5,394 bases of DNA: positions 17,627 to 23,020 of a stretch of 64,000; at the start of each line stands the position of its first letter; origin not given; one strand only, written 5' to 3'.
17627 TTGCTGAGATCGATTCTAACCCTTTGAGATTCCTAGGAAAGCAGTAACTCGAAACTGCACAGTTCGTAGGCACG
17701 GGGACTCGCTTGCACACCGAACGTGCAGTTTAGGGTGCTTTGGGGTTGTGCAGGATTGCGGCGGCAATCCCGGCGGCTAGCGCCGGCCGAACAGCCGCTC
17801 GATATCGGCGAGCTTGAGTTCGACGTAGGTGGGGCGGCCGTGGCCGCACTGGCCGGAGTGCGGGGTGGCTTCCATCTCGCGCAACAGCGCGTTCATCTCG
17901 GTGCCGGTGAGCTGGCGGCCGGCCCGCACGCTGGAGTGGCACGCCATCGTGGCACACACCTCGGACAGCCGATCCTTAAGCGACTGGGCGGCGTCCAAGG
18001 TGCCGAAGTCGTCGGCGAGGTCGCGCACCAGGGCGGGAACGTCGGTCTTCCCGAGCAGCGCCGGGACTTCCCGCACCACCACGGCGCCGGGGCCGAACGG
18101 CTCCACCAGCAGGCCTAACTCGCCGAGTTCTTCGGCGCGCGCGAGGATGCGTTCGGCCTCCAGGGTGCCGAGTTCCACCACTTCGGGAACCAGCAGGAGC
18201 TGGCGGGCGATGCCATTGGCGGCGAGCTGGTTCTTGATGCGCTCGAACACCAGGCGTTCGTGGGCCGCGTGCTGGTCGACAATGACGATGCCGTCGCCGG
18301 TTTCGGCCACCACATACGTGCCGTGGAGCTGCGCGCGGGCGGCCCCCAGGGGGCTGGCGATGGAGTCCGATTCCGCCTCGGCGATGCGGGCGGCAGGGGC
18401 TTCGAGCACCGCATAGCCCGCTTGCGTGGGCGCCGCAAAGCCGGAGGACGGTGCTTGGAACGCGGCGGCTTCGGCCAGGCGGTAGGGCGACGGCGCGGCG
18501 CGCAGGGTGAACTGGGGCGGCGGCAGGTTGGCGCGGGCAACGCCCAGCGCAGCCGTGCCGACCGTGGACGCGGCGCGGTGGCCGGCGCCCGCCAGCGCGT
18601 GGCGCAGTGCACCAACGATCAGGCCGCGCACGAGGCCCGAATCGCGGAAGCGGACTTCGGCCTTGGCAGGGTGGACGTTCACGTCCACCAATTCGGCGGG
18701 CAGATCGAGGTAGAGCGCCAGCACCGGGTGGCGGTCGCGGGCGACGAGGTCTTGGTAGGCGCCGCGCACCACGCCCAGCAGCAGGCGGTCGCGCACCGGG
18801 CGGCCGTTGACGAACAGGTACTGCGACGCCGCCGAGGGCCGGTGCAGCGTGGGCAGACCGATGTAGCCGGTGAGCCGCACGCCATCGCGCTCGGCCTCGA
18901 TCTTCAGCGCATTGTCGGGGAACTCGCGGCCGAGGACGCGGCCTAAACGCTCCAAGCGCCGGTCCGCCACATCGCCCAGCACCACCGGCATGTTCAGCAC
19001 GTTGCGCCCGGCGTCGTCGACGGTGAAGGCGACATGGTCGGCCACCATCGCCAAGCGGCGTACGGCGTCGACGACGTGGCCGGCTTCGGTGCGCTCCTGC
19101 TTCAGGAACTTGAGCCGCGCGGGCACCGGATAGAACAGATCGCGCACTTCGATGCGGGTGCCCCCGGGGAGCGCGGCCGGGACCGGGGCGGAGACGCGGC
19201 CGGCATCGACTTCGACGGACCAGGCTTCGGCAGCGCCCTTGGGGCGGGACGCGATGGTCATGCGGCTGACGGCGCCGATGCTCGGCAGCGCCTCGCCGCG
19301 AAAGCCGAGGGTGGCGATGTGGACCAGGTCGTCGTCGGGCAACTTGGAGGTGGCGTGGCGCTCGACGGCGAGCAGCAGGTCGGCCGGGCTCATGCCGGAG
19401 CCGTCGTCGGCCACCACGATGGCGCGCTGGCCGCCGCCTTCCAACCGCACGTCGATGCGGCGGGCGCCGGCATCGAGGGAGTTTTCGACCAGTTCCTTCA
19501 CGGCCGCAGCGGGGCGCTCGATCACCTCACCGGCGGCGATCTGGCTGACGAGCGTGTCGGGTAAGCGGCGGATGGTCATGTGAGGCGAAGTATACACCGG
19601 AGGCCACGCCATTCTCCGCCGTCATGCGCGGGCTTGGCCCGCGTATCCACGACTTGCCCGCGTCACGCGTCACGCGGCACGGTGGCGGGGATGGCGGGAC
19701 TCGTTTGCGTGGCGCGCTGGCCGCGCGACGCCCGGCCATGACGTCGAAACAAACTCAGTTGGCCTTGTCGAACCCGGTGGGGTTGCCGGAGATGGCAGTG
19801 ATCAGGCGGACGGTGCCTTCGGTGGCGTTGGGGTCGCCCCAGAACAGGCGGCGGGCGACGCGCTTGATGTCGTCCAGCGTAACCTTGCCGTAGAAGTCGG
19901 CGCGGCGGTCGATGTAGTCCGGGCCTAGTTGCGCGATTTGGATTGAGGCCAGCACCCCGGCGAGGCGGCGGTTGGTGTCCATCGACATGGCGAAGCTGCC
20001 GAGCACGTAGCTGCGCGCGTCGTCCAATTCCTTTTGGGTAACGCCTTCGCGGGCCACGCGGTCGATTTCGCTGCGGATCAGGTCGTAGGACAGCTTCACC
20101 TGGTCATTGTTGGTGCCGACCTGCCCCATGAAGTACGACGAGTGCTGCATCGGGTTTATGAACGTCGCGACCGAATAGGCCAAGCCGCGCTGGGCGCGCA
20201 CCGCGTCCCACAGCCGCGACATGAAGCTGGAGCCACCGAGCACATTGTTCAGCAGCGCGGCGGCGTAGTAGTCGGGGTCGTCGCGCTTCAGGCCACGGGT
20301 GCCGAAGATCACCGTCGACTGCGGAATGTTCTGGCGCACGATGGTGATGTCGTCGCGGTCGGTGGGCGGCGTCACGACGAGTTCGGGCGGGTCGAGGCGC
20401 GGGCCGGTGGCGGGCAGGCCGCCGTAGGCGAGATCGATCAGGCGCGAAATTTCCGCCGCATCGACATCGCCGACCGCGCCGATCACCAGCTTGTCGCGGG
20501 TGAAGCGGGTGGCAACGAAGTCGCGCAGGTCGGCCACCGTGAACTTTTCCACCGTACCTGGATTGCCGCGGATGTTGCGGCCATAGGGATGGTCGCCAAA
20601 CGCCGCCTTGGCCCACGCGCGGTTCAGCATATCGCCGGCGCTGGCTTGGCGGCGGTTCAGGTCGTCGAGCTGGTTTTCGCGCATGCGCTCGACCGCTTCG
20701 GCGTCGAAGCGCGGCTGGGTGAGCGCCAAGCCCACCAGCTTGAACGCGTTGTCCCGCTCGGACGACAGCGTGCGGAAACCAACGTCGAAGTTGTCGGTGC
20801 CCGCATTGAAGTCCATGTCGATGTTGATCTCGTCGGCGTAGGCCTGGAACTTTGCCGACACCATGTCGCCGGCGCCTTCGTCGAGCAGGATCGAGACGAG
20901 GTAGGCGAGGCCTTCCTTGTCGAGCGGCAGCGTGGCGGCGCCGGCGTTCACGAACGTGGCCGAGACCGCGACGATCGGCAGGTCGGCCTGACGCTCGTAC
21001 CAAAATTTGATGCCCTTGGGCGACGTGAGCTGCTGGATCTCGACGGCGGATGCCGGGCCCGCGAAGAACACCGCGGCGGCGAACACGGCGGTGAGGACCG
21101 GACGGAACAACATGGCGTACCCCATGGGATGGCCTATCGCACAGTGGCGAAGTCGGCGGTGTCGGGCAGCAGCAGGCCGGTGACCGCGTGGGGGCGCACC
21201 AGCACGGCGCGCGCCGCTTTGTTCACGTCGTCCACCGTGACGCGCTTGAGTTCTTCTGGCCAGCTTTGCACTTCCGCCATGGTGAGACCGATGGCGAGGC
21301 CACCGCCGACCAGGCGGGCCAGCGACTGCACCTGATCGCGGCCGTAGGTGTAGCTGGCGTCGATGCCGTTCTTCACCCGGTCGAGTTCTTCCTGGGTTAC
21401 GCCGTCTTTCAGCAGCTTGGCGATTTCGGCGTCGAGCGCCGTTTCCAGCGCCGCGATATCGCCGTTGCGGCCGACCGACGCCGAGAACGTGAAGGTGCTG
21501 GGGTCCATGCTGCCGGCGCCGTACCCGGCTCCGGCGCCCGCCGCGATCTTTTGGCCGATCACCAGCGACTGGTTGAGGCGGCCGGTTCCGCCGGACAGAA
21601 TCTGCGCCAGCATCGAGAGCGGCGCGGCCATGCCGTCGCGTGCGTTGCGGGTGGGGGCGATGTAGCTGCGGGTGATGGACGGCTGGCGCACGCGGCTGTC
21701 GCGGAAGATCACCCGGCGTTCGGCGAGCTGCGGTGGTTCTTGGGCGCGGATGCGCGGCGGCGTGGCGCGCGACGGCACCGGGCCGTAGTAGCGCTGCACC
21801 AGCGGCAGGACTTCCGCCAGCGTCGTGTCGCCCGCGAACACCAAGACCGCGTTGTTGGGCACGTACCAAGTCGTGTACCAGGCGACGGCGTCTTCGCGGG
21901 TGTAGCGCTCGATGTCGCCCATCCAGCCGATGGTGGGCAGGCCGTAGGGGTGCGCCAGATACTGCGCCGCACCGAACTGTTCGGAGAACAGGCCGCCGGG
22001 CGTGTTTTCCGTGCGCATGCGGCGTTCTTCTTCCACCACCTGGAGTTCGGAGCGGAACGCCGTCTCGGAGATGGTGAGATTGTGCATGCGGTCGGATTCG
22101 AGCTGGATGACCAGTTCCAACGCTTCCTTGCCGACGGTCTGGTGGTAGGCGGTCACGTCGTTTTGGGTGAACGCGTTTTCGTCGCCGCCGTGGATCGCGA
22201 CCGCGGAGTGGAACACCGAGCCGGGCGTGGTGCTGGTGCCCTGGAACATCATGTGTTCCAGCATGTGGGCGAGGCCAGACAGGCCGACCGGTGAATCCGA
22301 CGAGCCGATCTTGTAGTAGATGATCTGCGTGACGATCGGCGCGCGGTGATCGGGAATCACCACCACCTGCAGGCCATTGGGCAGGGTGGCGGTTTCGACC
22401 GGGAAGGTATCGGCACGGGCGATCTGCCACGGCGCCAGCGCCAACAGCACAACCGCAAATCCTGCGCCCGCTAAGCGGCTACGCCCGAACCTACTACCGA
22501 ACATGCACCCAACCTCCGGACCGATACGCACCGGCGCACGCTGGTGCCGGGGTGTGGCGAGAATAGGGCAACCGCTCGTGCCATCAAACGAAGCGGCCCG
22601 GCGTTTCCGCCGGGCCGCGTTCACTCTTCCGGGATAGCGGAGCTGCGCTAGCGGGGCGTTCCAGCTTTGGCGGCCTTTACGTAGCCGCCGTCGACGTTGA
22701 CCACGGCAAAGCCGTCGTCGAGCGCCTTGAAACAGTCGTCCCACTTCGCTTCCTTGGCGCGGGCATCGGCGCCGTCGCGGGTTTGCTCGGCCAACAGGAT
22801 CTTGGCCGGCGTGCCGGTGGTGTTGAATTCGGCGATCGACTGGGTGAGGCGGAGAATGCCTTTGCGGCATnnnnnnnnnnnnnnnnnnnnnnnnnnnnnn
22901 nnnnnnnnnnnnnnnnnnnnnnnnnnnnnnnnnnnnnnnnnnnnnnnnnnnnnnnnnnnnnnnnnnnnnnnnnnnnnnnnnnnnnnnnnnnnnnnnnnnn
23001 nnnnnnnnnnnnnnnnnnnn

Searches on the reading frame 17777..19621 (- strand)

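Call 17: search_protein_families(library=ncbifam, proteins=[window:17777-19621:-], max_evalue=1e-8)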
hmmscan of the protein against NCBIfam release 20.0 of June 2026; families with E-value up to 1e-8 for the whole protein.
window:17777-19621:- (614 aa): 8 families
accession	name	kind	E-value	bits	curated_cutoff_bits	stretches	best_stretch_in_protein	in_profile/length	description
NF000953.0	PRK00095.2-4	equivalog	2e-268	892.4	693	1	15-614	1-611/611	DNA mismatch repair endonuclease MutL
NF000952.0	PRK00095.2-2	subfamily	1.4e-196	654.7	840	2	15-359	1-343/623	DNA mismatch repair endonuclease MutL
NF000949.0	PRK00095.1-2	equivalog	2.8e-196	654.3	750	2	13-357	3-339/634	DNA mismatch repair endonuclease MutL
TIGR00585.2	mutl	equivalog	6.7e-170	566.6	180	1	17-539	1-553/555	DNA mismatch repair endonuclease MutL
NF000950.0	PRK00095.1-3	equivalog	2.8e-122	409.3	756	2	16-343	3-325/641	DNA mismatch repair endonuclease MutL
NF000948.0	PRK00095.1-1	equivalog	2.6e-115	386.7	701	1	15-351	1-337/625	DNA mismatch repair endonuclease MutL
NF000951.0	PRK00095.2-1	equivalog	1.6e-94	317.5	391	2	15-349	3-338/559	DNA mismatch repair endonuclease MutL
NF000954.0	PRK00095.2-5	equivalog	8.6e-80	268.8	937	1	15-538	5-523/588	DNA mismatch repair endonuclease MutL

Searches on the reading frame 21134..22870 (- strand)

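Call 17: search_protein_families(library=ncbifam, proteins=[window:21134-22870:-], max_evalue=1e-8)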
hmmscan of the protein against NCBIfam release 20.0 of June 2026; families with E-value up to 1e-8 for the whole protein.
window:21134-22870:- (578 aa): 3 families
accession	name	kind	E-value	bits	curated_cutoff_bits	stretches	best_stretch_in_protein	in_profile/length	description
NF047421.1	YfmH_fam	equivalog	6.4e-16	58.5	250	1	160-557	12-411/425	EF-P 5-aminopentanol modification-associated protein YfmH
NF011681.0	PRK15101.1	equivalog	4.3e-14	51.5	765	1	159-369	45-259/961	pitrilysin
TIGR02110.1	PQQ_syn_pqqF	equivalog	2.6e-13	49.6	320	1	161-383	3-225/697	pyrroloquinoline quinone biosynthesis protein PqqF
